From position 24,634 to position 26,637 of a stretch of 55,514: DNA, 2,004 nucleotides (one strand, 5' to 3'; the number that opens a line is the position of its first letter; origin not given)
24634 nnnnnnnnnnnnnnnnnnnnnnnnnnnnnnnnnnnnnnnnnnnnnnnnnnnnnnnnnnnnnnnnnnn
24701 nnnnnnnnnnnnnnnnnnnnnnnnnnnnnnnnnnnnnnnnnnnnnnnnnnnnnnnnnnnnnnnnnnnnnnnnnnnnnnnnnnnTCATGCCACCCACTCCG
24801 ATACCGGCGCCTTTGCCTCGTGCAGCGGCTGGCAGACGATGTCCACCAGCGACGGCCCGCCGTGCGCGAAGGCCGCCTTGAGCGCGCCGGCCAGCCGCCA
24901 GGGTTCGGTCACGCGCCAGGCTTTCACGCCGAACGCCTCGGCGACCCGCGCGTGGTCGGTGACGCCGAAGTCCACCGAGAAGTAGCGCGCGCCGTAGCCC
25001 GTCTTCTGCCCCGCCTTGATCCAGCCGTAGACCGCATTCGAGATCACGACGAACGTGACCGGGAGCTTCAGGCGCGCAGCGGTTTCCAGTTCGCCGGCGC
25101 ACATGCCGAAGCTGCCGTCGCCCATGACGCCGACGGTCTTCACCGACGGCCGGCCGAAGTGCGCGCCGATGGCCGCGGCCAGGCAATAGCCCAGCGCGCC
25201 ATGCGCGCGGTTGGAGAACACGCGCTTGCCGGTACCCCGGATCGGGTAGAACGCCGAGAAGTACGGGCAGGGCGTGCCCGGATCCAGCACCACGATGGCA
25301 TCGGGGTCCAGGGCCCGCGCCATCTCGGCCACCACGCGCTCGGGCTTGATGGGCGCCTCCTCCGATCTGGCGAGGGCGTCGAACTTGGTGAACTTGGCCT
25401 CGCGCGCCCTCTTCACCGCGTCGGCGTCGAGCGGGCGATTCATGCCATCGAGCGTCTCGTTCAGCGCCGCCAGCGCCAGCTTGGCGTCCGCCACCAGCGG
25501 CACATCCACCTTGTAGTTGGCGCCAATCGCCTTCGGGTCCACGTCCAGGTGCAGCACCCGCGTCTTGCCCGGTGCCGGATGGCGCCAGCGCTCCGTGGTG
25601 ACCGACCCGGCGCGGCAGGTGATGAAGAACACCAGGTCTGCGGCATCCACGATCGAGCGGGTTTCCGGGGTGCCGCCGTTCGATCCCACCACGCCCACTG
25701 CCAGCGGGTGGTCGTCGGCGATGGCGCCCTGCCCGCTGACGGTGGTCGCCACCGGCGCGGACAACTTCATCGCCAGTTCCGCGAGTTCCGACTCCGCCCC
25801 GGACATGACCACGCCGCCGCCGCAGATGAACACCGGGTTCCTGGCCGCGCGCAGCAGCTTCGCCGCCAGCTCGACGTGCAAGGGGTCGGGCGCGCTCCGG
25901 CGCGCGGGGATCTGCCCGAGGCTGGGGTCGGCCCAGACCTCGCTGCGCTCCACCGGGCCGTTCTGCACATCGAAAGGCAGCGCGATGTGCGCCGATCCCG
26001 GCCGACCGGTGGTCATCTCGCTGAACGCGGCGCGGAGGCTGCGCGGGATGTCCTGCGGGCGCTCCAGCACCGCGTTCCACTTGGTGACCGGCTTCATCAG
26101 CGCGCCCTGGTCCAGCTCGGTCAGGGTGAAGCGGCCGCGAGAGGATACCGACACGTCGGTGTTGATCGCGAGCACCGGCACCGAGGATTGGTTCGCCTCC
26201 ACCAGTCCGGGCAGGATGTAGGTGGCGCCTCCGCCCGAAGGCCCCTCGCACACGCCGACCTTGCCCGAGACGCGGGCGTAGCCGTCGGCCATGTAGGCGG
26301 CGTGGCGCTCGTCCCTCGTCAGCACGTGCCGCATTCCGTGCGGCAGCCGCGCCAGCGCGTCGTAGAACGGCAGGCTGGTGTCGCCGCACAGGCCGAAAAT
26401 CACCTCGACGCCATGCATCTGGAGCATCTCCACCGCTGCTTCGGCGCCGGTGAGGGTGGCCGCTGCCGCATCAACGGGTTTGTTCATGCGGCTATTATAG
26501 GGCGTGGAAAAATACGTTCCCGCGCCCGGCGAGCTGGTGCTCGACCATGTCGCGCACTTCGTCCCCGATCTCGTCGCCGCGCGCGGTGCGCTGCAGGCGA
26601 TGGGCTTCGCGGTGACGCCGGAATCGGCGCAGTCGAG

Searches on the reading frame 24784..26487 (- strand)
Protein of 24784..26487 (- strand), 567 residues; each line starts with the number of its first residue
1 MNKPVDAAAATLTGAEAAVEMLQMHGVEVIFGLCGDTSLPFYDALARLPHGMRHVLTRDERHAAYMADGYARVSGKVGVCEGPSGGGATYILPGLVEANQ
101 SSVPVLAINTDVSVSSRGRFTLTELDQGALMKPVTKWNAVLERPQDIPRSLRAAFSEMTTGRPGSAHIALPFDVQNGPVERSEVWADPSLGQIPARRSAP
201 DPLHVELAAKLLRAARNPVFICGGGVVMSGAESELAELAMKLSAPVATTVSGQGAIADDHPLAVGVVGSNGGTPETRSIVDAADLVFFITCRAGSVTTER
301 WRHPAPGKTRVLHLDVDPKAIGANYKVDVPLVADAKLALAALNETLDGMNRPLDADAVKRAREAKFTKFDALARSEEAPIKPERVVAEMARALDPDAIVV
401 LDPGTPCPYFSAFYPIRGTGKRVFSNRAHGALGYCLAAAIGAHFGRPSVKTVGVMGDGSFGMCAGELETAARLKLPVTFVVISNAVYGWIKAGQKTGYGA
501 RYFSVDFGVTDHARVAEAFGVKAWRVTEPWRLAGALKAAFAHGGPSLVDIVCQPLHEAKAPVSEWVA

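Call 8: search_protein_families(library=pfam, proteins=[window:24787-26487:-])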
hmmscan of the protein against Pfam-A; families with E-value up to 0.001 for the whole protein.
window:24787-26487:- (567 aa): 3 families
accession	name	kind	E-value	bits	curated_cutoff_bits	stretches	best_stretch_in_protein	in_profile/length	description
PF00205.28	TPP_enzyme_M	-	1.2e-37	129.2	30.4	1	206-342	2-137/137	Thiamine pyrophosphate enzyme, central domain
PF02775.26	TPP_enzyme_C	-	1.5e-35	122.7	21.9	1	407-550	6-151/151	Thiamine pyrophosphate enzyme, C-terminal TPP binding domain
PF02776.23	TPP_enzyme_N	-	3.9e-34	117.4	26.8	1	13-129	2-118/119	Thiamine pyrophosphate enzyme, N-terminal TPP binding domain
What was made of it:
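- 24784..26487 (-): ThDP-dependent enzyme, acetolactate-synthase-like, 567 aa. First gene of the operon. Optional member of the conserved cassette. The three TPP_enzyme domains are present (call 8).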

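Call 9: search_protein_families(library=ncbifam, proteins=[window:24787-26487:-])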
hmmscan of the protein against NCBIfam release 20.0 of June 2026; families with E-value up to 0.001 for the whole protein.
window:24787-26487:- (567 aa): 57 families (the best 25 are shown)
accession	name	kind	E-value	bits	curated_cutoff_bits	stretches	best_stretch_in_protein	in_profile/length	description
NF004772.0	PRK06112.1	subfamily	8.3e-120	400.8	673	1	9-562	11-567/578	acetolactate synthase catalytic subunit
NF004919.0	PRK06276.1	equivalog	2.3e-117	392.8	866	1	13-554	2-540/582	acetolactate synthase large subunit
TIGR00118.1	acolac_lg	equivalog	1.4e-113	380.3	538.35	1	12-553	1-535/557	biosynthetic-type acetolactate synthase large subunit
NF004710.0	PRK06048.1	equivalog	1.5e-100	337.3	976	1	9-553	5-538/561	acetolactate synthase large subunit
NF006122.0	PRK08266.1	subfamily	4.6e-99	332.3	571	1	11-553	3-525/543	hypothetical protein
NF006187.0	PRK08322.1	equivalog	5e-94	315.7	509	1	13-551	3-527/548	acetolactate synthase large subunit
NF005651.0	PRK07418.1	subfamily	1.4e-93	314.2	942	1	8-552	15-559/617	acetolactate synthase large subunit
NF005712.0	PRK07524.1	subfamily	8.4e-91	305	500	1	11-552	2-529/536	5-guanidino-2-oxopentanoate decarboxylase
NF005860.0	PRK07789.1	equivalog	1.8e-90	304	881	1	7-550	29-576/615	acetolactate synthase large subunit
NF004807.0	PRK06154.1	equivalog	4.7e-90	302.8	607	1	5-552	13-554/565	thiamine pyrophosphate-requiring protein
NF006052.0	PRK08199.1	subfamily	9.5e-90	301.5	539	1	9-554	5-539/559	thiamine pyrophosphate protein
NF006016.1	PRK08155.1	equivalog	2.7e-88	296.8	870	1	11-552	2-532/554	acetolactate synthase large subunit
NF008431.0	PRK11269.1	equivalog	1.3e-87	294.8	791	1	11-542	3-541/591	glyoxylate carboligase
NF005824.0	PRK07710.1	equivalog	3.9e-86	289.6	976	1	9-552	14-548/573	acetolactate synthase large subunit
NF006524.0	PRK08978.1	equivalog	8.8e-86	288.3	738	1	13-553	2-525/548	acetolactate synthase 2 catalytic subunit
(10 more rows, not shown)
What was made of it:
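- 24784..26487 (-): It falls below every NCBIfam cut-off; the best is 400.8 bits against 673 (call 9).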

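Call 12: find_related_loci(query=window:24787-26487:-, collection=genome_contigs, flank=10000)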
Query window:24787-26487:- (567 aa) in genome_contigs; peptide patterns used: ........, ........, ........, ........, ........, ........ (x = any residue, [..] = any of these).
529 stretches matched a pattern; 449 encode a relative of the query (tblastn E <= 1e-3); the best 80 are kept; 80 distinct loci.
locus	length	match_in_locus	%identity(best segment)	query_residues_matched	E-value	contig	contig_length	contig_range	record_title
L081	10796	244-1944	92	1-567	0e+0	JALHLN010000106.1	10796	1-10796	MAG: Burkholderiales bacterium isolate Bin_20_2 c_000000022360, whole genome shotgun sequence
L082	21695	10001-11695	93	1-565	0e+0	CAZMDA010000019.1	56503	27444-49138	MAG TPA_asm: uncultured Bordetella sp. isolate binchicken_co411_62 genome assembly, contig: NODE_372_length_56503_cov_12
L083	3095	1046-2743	89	1-566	0e+0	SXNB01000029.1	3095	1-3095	MAG: Burkholderiales bacterium isolate F1-120-MAGs184 F1-120__c57747, whole genome shotgun sequence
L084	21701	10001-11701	83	1-567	0e+0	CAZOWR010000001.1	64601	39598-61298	MAG TPA_asm: uncultured Enterobacteriaceae bacterium isolate binchicken_co21_5 genome assembly, contig: NODE_102_length_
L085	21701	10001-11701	79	1-567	0e+0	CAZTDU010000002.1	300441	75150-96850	MAG TPA_asm: uncultured Enterobacteriaceae bacterium isolate binchicken_co179_386 genome assembly, contig: NODE_146_leng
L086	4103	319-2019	78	1-567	0e+0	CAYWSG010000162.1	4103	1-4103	MAG TPA_asm: uncultured Enterobacteriaceae bacterium isolate binchicken_co350_167 genome assembly, contig: NODE_22525_le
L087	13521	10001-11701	77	1-567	0e+0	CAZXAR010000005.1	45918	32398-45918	MAG TPA_asm: uncultured Enterobacteriaceae bacterium isolate binchicken_co21_395 genome assembly, contig: NODE_208_lengt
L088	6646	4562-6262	78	1-567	0e+0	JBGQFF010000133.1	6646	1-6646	MAG: Gammaproteobacteria bacterium isolate OBJ2_061818_090_6 k141_3442_length_6646_cov_19.7102, whole genome shotgun seq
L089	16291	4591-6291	77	1-567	0e+0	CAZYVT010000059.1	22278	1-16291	MAG TPA_asm: uncultured Enterobacteriaceae bacterium isolate SRP119689_co1_1 genome assembly, contig: NODE_3062_length_2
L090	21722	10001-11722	80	1-567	0e+0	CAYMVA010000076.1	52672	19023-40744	MAG TPA_asm: uncultured Enterobacteriaceae bacterium isolate binchicken_co165_281 genome assembly, contig: k141_2829380,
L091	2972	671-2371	79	1-567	0e+0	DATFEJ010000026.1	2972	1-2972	MAG TPA_asm: Burkholderiales bacterium isolate SMAG_U8604 k141_2309698, whole genome shotgun sequence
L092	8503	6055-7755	78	1-567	0e+0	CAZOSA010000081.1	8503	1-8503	MAG TPA_asm: uncultured Enterobacteriaceae bacterium isolate SRP136066_co1_122 genome assembly, contig: NODE_12261_lengt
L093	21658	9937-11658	79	1-567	0e+0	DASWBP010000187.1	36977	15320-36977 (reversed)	MAG TPA_asm: Burkholderiales bacterium isolate SMAG_U2685 k141_617279, whole genome shotgun sequence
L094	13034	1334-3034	78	1-567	0e+0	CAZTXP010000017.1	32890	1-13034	MAG TPA_asm: uncultured Enterobacteriaceae bacterium isolate binchicken_co200_30 genome assembly, contig: k141_630627, w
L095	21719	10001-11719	77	1-566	0e+0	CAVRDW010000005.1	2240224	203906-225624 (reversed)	MAG: uncultured beta proteobacterium isolate MFD10007.bin.2.212 genome assembly, contig: contig_6348, whole genome shotg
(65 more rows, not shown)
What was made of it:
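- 24784..26487 (-): Orthologues at 65-93% identity were found in 80 loci (call 12).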

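Call 25: find_encoding_contigs(protein=window:24784-26487:-, flank=3000, max_places=4)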
Protein window:24784-26487:- (567 aa): 13 contigs read that carry it; 4 places shown.
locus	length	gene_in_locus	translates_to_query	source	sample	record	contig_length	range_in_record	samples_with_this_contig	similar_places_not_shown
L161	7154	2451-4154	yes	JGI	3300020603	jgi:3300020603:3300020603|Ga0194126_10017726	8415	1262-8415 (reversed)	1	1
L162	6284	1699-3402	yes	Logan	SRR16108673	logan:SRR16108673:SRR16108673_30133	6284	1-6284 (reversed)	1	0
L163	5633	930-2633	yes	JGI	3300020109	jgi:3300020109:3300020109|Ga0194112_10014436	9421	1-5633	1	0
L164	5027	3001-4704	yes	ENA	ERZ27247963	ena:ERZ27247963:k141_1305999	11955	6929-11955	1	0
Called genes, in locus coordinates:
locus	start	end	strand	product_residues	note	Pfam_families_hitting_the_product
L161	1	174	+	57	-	?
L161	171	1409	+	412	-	PF02353:CMAS, PF13489:Methyltransf_23, PF08241:Methyltransf_11, PF08242:Methyltransf_12 (weak), PF13649:Methyltransf_25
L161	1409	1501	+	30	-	-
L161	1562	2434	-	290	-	PF13468:Glyoxalase_3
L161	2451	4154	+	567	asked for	PF02776:TPP_enzyme_N, PF00205:TPP_enzyme_M, PF02775:TPP_enzyme_C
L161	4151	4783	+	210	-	PF02979:NHase_alpha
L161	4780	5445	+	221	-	PF21006:NHase_beta_N, PF02211:NHase_beta_C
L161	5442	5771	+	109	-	PF21006:NHase_beta_N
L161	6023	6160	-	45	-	-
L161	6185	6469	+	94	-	PF02682:CT_C_D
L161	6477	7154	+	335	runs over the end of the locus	PF02626:CT_A_B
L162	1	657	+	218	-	?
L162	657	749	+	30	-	-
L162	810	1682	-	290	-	PF13468:Glyoxalase_3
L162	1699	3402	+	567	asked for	PF02776:TPP_enzyme_N, PF00205:TPP_enzyme_M, PF02775:TPP_enzyme_C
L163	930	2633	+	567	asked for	PF02776:TPP_enzyme_N, PF00205:TPP_enzyme_M, PF02775:TPP_enzyme_C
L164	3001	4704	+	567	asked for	PF02776:TPP_enzyme_N, PF00205:TPP_enzyme_M, PF02775:TPP_enzyme_C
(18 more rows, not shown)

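Call 30: search_solved_structures(query=window:24787-26487:-, max_evalue=1e-30)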
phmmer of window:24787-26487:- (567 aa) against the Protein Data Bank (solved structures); distinct sequences matched with E-value up to 1e-30: 114 (the best 60 are shown).
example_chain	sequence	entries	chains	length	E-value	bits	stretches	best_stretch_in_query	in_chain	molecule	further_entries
8x3x_A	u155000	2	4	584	1.5e-71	245.1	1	9-551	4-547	BbmA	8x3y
8xod_A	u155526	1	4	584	2e-70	241.4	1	9-551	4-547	BbmA-G484F complex with CBOA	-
9zgl_A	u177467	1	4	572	1.4e-69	238.6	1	9-551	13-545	Ancestral acetolactate synthase, catabolic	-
8beo_A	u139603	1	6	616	4.5e-67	230.3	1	8-554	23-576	Glyoxylate carboligase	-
2pan_A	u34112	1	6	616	7.3e-67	229.6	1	8-554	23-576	Glyoxylate carboligase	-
8i01_A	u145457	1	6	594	1.6e-66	228.5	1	11-554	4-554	Glyoxylate carboligase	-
8i08_A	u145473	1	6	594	3.2e-66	227.5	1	11-554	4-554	Glyoxylate carboligase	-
8i05_A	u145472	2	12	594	4.3e-66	227.1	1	11-554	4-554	Glyoxylate carboligase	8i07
7ct6_A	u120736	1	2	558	5.5e-63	216.8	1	12-537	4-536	Glyoxylate carboligase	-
3eya_A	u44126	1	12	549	4e-62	214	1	19-553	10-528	Pyruvate dehydrogenase [cytochrome]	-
3ey9_A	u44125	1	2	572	4.6e-62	213.8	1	19-553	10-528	Pyruvate dehydrogenase [cytochrome]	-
3e9y_A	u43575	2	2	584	2e-61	211.7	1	13-553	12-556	Acetolactate synthase, chloroplastic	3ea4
7u25_A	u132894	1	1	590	2.9e-61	211.2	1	13-553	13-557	Acetolactate synthase, chloroplastic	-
7tzz_A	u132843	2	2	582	3.7e-61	210.8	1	13-553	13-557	Acetolactate synthase, chloroplastic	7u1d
6u9h_A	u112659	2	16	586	7.2e-61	209.9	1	13-553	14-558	Acetolactate synthase, chloroplastic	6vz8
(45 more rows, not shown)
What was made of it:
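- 24784..26487 (-): The best solved relative is BbmA at 245 bits (call 30).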
